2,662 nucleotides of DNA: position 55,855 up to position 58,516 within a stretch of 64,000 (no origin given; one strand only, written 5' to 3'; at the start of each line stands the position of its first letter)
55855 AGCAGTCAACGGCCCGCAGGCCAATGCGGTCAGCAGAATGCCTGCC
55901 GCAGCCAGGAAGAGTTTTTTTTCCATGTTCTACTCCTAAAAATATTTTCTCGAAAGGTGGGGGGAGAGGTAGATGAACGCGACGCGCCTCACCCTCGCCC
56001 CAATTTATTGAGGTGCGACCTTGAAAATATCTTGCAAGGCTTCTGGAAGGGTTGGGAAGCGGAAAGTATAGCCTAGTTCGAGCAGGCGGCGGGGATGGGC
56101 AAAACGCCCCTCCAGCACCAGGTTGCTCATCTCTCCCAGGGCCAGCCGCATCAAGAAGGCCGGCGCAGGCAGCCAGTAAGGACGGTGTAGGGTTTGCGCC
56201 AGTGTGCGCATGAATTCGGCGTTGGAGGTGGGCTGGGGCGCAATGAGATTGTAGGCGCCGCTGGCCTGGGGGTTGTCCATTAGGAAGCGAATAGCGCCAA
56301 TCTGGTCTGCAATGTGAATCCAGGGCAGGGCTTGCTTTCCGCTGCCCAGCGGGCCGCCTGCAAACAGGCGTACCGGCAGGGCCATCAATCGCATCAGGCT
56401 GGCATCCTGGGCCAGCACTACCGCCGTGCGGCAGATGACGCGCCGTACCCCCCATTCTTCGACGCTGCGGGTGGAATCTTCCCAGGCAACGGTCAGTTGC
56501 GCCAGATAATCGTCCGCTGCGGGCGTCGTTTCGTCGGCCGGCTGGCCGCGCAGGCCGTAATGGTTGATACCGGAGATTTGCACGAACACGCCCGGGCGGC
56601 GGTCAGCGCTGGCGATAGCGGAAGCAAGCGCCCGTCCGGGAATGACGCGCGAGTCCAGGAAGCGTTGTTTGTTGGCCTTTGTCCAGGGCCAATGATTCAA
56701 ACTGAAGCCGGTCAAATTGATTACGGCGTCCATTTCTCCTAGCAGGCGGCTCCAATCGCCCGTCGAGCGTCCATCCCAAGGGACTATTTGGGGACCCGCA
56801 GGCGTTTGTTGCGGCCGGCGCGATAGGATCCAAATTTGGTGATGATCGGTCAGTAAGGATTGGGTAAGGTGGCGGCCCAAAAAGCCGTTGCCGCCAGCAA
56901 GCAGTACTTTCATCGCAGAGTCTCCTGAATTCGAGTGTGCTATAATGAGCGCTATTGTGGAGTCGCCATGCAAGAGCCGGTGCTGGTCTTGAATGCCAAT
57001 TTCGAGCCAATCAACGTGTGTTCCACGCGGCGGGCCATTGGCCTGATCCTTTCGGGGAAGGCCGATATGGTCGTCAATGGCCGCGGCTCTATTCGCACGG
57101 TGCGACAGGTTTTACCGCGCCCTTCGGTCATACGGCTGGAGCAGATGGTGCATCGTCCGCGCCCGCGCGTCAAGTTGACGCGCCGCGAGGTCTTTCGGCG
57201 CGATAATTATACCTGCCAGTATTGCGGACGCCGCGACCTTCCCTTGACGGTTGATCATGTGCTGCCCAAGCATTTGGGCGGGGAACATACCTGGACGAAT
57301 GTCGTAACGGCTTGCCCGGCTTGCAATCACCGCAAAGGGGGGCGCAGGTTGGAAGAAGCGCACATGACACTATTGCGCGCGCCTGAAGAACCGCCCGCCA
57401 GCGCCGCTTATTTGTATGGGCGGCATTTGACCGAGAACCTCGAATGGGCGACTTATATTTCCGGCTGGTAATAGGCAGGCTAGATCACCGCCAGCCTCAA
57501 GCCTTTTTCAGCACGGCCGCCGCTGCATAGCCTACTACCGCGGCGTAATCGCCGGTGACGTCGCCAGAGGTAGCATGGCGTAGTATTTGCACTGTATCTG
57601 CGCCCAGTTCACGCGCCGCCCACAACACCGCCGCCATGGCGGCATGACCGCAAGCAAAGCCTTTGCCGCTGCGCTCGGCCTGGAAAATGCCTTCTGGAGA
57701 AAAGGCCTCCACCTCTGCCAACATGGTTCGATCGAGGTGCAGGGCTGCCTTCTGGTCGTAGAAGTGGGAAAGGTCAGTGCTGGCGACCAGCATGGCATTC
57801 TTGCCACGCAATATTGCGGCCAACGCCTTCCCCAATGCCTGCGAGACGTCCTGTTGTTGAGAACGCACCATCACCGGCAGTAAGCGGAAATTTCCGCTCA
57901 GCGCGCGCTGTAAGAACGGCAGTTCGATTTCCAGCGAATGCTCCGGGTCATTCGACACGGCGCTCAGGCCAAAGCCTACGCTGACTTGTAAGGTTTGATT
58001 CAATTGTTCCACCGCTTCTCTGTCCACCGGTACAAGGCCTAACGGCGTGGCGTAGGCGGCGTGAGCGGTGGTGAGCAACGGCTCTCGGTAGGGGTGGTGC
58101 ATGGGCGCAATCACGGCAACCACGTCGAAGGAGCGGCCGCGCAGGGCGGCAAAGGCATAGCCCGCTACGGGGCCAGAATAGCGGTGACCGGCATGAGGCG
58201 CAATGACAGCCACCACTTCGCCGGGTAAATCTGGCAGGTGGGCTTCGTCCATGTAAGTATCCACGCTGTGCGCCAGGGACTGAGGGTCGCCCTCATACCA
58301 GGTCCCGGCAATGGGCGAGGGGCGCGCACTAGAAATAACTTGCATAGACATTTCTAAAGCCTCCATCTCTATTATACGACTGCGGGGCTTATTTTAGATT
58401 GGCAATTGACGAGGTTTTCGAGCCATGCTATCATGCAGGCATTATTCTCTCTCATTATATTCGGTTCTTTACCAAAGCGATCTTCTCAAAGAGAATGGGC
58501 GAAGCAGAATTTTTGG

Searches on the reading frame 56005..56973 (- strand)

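Call 72: search_protein_families(library=ncbifam, proteins=[window:56005-56973:-], max_evalue=0.00001)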
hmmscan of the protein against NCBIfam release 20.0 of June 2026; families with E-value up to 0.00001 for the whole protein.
window:56005-56973:- (322 aa): 3 families
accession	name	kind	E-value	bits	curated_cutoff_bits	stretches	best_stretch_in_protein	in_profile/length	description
TIGR01777.1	yfcH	hypoth_equivalog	3.6e-86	289.3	207.35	1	23-313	1-292/292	TIGR01777 family oxidoreductase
NF050030.1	thlkprotThyD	equivalog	7e-73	245.5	400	1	21-316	1-304/305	thylakoid membrane protein ThyD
NF004520.0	PRK05865.1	equivalog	3.5e-07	28.5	1509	1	21-266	1-202/854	sugar epimerase family protein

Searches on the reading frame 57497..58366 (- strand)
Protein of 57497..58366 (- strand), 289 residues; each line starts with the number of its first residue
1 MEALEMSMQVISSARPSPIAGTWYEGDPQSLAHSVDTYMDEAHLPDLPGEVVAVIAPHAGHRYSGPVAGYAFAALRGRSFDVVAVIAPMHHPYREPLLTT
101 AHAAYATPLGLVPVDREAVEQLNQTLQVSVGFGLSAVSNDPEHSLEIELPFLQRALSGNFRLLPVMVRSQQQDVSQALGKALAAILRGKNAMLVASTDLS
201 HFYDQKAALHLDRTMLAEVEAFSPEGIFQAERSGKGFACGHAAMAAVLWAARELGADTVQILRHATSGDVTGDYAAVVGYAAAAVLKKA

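Call 72: search_protein_families(library=ncbifam, proteins=[window:57497-58366:-], max_evalue=0.00001)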
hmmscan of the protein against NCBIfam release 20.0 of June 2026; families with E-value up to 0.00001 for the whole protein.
window:57497-58366:- (289 aa): 2 families
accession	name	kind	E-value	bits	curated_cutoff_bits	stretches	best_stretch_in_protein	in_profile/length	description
TIGR04336.1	AmmeMemoSam_B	hypoth_equivalog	2.5e-73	246.6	26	1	15-285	1-270/270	AmmeMemoRadiSam system protein B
NF001987.0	PRK00782.1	equivalog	9.8e-55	185.6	295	1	15-284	3-264/267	MEMO1 family protein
